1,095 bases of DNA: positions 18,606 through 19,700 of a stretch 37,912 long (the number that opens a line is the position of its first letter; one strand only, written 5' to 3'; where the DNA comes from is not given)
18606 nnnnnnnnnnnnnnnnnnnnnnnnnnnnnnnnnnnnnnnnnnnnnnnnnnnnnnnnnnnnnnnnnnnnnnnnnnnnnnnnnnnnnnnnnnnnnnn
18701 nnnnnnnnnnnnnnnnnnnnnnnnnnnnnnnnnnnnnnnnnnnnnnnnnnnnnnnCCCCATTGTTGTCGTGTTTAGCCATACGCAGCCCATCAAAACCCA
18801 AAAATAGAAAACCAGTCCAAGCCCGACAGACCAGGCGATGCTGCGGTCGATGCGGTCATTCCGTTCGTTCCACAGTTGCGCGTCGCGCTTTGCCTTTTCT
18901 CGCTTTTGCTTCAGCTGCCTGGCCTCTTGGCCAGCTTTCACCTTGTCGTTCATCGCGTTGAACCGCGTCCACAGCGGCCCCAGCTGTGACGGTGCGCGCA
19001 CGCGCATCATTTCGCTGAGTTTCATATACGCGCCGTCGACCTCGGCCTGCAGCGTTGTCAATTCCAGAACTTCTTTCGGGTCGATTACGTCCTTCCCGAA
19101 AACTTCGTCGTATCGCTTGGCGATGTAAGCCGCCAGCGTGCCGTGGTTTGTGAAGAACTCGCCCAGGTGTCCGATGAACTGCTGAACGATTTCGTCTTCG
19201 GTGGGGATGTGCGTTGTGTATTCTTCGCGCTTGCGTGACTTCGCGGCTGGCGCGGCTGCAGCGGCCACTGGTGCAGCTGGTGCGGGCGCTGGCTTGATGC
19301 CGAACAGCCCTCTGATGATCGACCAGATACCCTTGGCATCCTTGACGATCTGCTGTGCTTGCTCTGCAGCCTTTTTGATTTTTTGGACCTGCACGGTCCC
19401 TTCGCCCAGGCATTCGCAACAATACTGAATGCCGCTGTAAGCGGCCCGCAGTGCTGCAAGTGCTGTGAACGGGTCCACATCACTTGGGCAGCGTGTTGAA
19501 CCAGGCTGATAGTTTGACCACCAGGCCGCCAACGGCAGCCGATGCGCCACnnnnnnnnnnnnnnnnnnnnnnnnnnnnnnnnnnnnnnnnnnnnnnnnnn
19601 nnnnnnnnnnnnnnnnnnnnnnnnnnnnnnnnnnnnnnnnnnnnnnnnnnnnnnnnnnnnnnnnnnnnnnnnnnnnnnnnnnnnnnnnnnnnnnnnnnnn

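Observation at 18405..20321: Six-gene cluster of tail-anchored, single-pass and lipoprotein ORFs between the tail fibre and the lysis cassette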

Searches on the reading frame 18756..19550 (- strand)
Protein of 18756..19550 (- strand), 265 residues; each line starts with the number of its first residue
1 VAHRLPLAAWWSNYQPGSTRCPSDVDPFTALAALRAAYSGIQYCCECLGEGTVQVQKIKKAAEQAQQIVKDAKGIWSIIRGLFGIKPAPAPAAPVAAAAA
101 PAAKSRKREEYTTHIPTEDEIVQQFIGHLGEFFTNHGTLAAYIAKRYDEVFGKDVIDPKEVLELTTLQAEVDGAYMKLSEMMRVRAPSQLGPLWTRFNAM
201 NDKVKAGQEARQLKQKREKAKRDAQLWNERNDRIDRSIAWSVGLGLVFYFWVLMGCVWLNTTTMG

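Call 3: search_protein_families(library=phrogs, proteins=[window:18756-19550:-], max_evalue=0.1)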
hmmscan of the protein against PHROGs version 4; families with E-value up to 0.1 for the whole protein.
window:18756-19550:- (265 aa): 0 families

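Call 4: search_protein_families(library=pfam, proteins=[window:18756-19550:-], max_evalue=0.1)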
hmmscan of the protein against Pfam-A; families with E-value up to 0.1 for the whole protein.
window:18756-19550:- (265 aa): 0 families

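Call 7: find_related_loci(query=window:18756-19478:-, collection=viral_contigs, flank=8000)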
Query window:18756-19478:- (241 aa) in viral_contigs; peptide patterns used: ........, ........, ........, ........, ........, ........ (x = any residue, [..] = any of these).
24 stretches matched a pattern; 14 encode a relative of the query (tblastn E <= 1e-3); 14 distinct loci.
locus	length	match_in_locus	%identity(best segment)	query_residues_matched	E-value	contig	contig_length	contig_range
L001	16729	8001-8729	61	1-241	2e-81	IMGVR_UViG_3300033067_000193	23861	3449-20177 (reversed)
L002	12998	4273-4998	56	1-241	3e-81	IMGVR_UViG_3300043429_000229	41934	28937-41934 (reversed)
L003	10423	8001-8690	61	1-230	5e-81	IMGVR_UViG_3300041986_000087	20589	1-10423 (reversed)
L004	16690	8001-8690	61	1-230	5e-81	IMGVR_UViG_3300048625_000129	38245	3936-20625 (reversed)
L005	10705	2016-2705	61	1-230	2e-81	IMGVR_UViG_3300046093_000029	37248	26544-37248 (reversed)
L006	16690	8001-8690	61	1-230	8e-81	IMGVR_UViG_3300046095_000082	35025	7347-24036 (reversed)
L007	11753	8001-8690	61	1-230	8e-80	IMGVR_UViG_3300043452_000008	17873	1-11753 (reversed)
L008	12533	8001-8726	56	1-241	4e-78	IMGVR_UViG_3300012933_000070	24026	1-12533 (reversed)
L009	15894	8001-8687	51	1-236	6e-77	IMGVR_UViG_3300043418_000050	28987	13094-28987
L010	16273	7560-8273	54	6-233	3e-75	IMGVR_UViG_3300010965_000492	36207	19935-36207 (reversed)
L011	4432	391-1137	46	4-240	2e-67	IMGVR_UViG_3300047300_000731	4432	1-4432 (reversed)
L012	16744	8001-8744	46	4-240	1e-65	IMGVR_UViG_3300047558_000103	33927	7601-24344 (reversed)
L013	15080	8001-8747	46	4-240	1e-64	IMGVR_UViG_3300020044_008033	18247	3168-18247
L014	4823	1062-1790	47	4-240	2e-62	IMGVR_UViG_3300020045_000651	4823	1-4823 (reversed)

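Call 11: find_homologous_proteins(query=window:18756-19478:-)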
Query window:18756-19478:- (241 aa): 572 proteins with E <= 0.001 among 8000 candidates; the best 120 are listed.
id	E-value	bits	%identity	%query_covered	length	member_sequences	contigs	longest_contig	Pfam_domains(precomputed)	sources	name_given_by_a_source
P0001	1.4e-158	543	100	100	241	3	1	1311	-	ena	-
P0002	1.7e-89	317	58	95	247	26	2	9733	-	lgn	-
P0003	4.0e-89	316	63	96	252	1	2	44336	-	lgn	-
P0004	8.2e-86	305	60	98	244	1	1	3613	-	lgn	-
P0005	8.4e-86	305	58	100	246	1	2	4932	-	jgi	jgi:hypothetical protein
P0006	2.5e-84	300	57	98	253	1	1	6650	-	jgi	jgi:hypothetical protein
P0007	3.2e-84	300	59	98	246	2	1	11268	-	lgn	-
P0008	3.4e-84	300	58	98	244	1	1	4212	-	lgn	-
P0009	7.6e-84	299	58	98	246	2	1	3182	-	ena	-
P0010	1.2e-83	298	58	100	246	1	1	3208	-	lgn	-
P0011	1.6e-83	298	58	98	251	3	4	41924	-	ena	-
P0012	2.9e-83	297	57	98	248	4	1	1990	-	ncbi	-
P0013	4.0e-83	297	58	98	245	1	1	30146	-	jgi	jgi:hypothetical protein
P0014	5.4e-83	296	58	95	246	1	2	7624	-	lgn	-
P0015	1.3e-82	295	59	98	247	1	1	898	-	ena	-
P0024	3.2e-81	290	57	98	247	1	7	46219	-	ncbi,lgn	-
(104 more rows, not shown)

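Call 12: find_encoding_contigs(protein=P0024, flank=8000, max_places=4)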
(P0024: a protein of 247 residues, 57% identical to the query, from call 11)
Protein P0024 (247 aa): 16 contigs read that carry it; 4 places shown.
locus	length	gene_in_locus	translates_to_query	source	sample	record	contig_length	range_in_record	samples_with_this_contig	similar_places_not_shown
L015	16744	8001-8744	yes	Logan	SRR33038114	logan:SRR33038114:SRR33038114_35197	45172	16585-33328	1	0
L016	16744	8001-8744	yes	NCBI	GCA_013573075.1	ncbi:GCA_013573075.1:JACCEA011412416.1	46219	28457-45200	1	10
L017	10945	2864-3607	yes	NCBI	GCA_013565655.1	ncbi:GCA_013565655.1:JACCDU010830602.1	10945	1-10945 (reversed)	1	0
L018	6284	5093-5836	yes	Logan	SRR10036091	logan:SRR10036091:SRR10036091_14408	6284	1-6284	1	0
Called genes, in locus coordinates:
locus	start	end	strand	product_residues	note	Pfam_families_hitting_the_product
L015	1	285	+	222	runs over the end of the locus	PF06805:Lambda_tail_I (weak)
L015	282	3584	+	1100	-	PF24801:FNIII-A_GpJ, PF13550:Phage-tail_3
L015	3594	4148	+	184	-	PF26209:Phage_phiTE_241_C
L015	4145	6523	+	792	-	PF13385:Laminin_G_3, PF00622:SPRY (weak), PF24299:DUF7483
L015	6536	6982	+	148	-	-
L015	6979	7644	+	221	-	-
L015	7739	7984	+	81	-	-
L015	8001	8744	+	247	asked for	-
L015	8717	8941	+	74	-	-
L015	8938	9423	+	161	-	PF14235:DUF4337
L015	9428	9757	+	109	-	-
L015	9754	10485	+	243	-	-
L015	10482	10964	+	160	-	-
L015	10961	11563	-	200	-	PF20039:DUF6441 (weak)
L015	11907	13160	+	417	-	PF00589:Phage_integrase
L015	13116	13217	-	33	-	-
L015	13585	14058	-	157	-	PF00436:SSB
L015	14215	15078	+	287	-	PF12684:DUF3799, PF12705:PDDEXK_1 (faint)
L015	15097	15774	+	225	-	PF18406:DUF1281_C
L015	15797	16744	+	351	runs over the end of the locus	PF13479:AAA_24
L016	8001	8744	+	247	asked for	-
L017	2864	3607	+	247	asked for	-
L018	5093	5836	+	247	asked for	-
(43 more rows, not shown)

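Call 17: search_protein_families(library=padloc, proteins=[window:18756-19478:-], max_evalue=0.1)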
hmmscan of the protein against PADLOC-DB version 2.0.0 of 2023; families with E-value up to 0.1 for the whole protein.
window:18756-19478:- (241 aa): 0 families

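Call 18: search_protein_families(library=ncbifam, proteins=[window:18756-19478:-], max_evalue=0.1)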
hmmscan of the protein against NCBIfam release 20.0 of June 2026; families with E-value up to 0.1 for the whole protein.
window:18756-19478:- (241 aa): 1 family
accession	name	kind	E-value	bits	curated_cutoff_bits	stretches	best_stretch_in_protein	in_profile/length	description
NF040598.1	Ala_zip_lipo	subfamily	0.018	15.5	43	0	26-84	26-71/90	Lpp/OprI family alanine-zipper lipoprotein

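Call 19: search_solved_structures(query=A1, max_evalue=1)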
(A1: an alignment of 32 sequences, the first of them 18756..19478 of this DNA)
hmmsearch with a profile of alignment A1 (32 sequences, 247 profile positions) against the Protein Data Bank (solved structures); distinct sequences matched with E-value up to 1: 2.
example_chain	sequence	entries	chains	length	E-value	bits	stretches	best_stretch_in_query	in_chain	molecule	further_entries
6j6f_A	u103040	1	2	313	0.57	13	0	152-219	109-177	Envelope glycoprotein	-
8xvj_R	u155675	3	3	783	0.68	12.7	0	161-211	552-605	Endoglucanase H,Endothelin-1 receptor,Soluble cytochrome b562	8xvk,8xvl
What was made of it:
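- Tried and rejected: A profile of D against PDB sequences gave nothing below E = 0.5 (call 19).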

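Call 21: predict_structure(alignment_id=A1)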
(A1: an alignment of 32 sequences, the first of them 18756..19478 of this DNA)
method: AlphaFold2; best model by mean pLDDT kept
length: 241 residues; sequences in the alignment: 32
mean_pLDDT: 68.5   pTM: 0.45
mean pLDDT of the five models: 68.5, 65.9, 65.8, 64.0, 57.4
residues with pLDDT >= 90: 15; 70-90: 140; 50-70: 22; < 50: 64
segments of 3 or more residues with pLDDT < 50: 27-89
pLDDT, mean of each block of 10 residues (from residue 1): 72 77 59 41 40 44 34 31 43 68 80 84 82 83 84 77 68 74 77 86 87 91 91 75 48
secondary structure, 60 per line:
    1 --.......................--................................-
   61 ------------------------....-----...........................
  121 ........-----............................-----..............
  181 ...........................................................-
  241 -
elements in order: H3-25 H28-59 H85-88 H94-128 H134-161 H167-239
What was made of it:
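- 18753..19478 (-): D: 241-aa all-helical protein. It has a conserved N-terminal amphipathic region, a Pro/Ala linker, a conserved helical core (motif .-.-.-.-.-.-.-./W) and a C-terminal TM anchor. It belongs to an orphan family that is always next to lysis genes. AF2 model is helical, pLDDT 68.5 (call 21).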

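Call 24: fold_search(model_id=the predicted structure, library=pdb)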
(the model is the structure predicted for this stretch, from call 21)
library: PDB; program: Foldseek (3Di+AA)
matches with E <= 10: 128; with E <= 0.001: 0
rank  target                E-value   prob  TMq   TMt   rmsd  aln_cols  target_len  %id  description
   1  6ixg_B                6.2e-01  0.08  0.12  0.13  25.0       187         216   14  Crystal structure of native apo SH3BP5 (P41) (released 2019-03-20)
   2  9ijj_d                8.2e-01  0.11  0.13  0.07  18.2       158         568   13  In situ structure of the central apparatus in mouse sperm axoneme. (released 2025-06-04)
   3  8zar_D                8.7e-01  0.09  0.13  0.09  21.4       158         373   11  EmrAB-TolC MFS-type tripartite multidrug efflux pump FA (released 2025-04-30)
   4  8zal_B                9.7e-01  0.10  0.13  0.10  21.4       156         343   12  EmrAB-TolC MFS-type tripartite multidrug efflux pump EA (released 2025-04-30)
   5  2xhe_B                1.1e+00  0.09  0.16  0.18  20.4       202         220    9  Crystal structure of the Unc18-syntaxin 1 complex from Monosiga brevicollis (released 2011-06-29)
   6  6ixv_D                1.1e+00  0.08  0.17  0.18  22.3       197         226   13  Crystal structure of SH3BP5-Rab11a (released 2019-03-20)
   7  6ixf_A                1.1e+00  0.06  0.11  0.12  25.9       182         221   16  Crystal structure of SeMet apo SH3BP5 (P41) (released 2019-03-20)
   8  4cgk_A                1.2e+00  0.10  0.18  0.13  18.5       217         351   13  Crystal structure of the essential protein PcsB from Streptococcus pneumoniae (released 2014-05-21)
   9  6djl_C                1.3e+00  0.09  0.17  0.18  22.9       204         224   14  Crystal structure of the Rab11 GEF SH3BP5 bound to nucleotide free Rab11A (released 2018-09-26)
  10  4cgk_B                1.4e+00  0.09  0.18  0.14  18.0       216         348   12  Crystal structure of the essential protein PcsB from Streptococcus pneumoniae (released 2014-05-21)
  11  8zal_A                1.4e+00  0.08  0.13  0.10  21.2       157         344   13  EmrAB-TolC MFS-type tripartite multidrug efflux pump EA (released 2025-04-30)
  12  6djl_E                1.4e+00  0.06  0.13  0.13  23.0       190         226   14  Crystal structure of the Rab11 GEF SH3BP5 bound to nucleotide free Rab11A (released 2018-09-26)
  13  6ixv_C                1.4e+00  0.04  0.12  0.13  23.6       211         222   13  Crystal structure of SH3BP5-Rab11a (released 2019-03-20)
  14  3lg7_A                1.6e+00  0.30  0.25  0.44  12.6       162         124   10  Crystal structure of HIV epitope-scaffold 4E10_S0_1EZ3A_002_C (released 2010-09-22)
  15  8zar_C                1.6e+00  0.08  0.13  0.10  21.2       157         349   13  EmrAB-TolC MFS-type tripartite multidrug efflux pump FA (released 2025-04-30)
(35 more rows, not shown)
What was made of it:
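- Tried and rejected: The weak hits to syntaxin/SNARE, SH3BP5 and EmrA are generic long-helix matches with TM-scores of 0.12-0.2, and I rejected them (calls 21, 24).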

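Call 25: fold_search(model_id=the predicted structure, library=viral)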
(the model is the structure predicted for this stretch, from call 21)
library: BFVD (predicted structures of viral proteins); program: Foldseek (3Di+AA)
matches with E <= 10: 158; with E <= 0.001: 3
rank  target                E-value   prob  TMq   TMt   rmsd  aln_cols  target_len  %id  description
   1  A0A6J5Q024            6.0e-14  1.00  0.55  0.56  20.4       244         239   44  Uncharacterized protein [uncultured Caudovirales phage]
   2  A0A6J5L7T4            2.9e-06  1.00  0.45  0.45  23.0       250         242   23  Uncharacterized protein [uncultured Caudovirales phage]
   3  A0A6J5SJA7            3.2e-04  1.00  0.36  0.38  12.7       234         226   18  Uncharacterized protein [uncultured Caudovirales phage]
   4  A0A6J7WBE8            5.8e-03  1.00  0.45  0.63  10.6       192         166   18  Uncharacterized protein (Fragment) [uncultured Caudovirales phage]
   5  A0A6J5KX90            6.9e-03  1.00  0.38  0.55   6.6       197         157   20  Uncharacterized protein [uncultured Caudovirales phage]
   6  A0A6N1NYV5            7.9e-02  0.33  0.15  0.20  30.0       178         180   16  Synaptosomal-associated protein 29 [Tupanvirus soda lake]
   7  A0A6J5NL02            1.2e-01  1.00  0.44  0.54   4.1       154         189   18  Uncharacterized protein [uncultured Caudovirales phage]
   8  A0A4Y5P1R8            3.9e-01  0.18  0.17  0.06  27.6       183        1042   12  Putative EPS-depolymerase [Pantoea phage vB_PagS_AAS21]
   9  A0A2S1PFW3            4.1e-01  0.23  0.19  0.07  18.3       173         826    9  Tail fiber protein [Pseudomonas phage 98PfluR60PP]
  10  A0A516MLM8            6.4e-01  0.66  0.28  0.37   6.6       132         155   20  (no name in the UniProt tables at hand)
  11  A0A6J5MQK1            6.4e-01  0.11  0.13  0.16  26.1       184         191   10  Uncharacterized protein [uncultured Caudovirales phage]
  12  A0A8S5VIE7            6.8e-01  0.11  0.15  0.07  25.4       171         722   13  Major tail protein [Podoviridae sp. ct9H612]
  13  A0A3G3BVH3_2          7.6e-01  0.28  0.29  0.06  26.4       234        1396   14  Tail tape measure protein [Bacillus phage vB_BcoS-136]
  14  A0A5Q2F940            8.5e-01  0.20  0.25  0.31  19.0       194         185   12  (no name in the UniProt tables at hand)
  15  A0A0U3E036            8.5e-01  0.05  0.11  0.12  24.5       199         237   14  Uncharacterized protein [Pseudomonas phage SM1]
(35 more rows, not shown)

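Call 26: search_protein_representatives(alignment_id=A1)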
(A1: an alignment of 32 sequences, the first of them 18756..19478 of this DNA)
Query: 32 sequences, 247 profile positions. Proteins with E-value up to 0.001 (for the whole library): 95; up to 1e-10: 42; up to 1e-30: 13. The best 95 are listed.
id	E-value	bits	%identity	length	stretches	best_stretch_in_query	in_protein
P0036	1.3e-120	418.0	-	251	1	4-247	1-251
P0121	1.1e-75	270.9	-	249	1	4-241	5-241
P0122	1.7e-75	270.3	-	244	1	4-243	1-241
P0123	2.8e-62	226.9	-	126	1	4-130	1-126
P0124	4.9e-61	222.9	-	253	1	5-244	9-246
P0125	3.8e-56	206.9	-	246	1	2-241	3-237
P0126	8.5e-56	205.7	-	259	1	4-242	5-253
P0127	3.2e-50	187.5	-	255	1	4-246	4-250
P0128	1.0e-39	153.0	-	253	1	9-239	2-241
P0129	2.4e-39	151.8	-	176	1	157-247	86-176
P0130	5.1e-37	144.2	-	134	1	10-139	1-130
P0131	1.8e-36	142.4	-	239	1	3-238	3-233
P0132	7.0e-31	124.1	-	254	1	9-244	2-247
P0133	1.0e-27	113.8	-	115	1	1-117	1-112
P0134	7.5e-27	110.9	-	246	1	12-239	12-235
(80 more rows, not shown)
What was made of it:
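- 18753..19478 (-): 95 clusters at 50% identity (call 26).
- Checked: D: at least 572 proteins (call 11) and 95 clusters at 50% identity (call 26).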

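Call 27: find_related_loci(query=A1, collection=genome_contigs, flank=6000)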
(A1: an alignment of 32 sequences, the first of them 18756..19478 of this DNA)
Query A1 (241 aa) in genome_contigs; peptide patterns used: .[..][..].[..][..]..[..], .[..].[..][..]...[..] (x = any residue, [..] = any of these).
96 stretches matched a pattern; 4 encode a relative of the query (tblastn E <= 1e-3); 4 distinct loci.
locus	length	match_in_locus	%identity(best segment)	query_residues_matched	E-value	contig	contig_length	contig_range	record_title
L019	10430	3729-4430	56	6-233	6e-76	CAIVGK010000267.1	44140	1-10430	MAG: uncultured Burkholderiales bacterium isolate Loclat_bin-06505 genome assembly, contig: bin-06505:267/307, whole gen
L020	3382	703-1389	48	1-239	2e-70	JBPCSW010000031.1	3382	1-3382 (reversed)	MAG: Fluviibacter sp. S1Ck117_1919155_flag_0_multi_22.6971_len_3382, whole genome shotgun sequence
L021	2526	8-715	48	1-241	2e-69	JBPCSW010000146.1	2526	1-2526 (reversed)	MAG: Fluviibacter sp. S1Ck117_2063935_flag_0_multi_12.0224_len_2526, whole genome shotgun sequence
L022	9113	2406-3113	42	1-239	4e-62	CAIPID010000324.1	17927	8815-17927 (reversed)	MAG: uncultured beta proteobacterium isolate MJ-2014-D1_bin-0300 genome assembly, contig: bin-0300:324/508, whole genome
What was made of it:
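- On Moron (independently expressed accessory gene): No cultured host is known: the only genome hits are MAGs (call 27).
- Tried and rejected: The genome-collection scan for a cultured host returned only four MAG contigs, from Burkholderiales, Fluviibacter and 'beta proteobacterium' (call 27).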

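Call 32: search_dna_similar(query=window:18756-19478:-, collection=phages, mode=protein, max_evalue=0.001, max_rows=30)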
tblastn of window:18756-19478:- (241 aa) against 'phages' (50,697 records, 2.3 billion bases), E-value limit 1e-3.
Records with a match: 1; places in all: 1; records where one place covers at least 80% of the query: 1.
Best place of each record, by identity: <60% 1.
By first word of the organism name: Caudoviricetes 1.
By host as written in the record: - 1.
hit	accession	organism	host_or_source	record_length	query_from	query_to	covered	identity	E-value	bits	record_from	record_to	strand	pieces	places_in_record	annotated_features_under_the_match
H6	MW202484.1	Caudoviricetes sp.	Manatee Spring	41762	1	234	97%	28.3%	1e-7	57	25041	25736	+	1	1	hypothetical protein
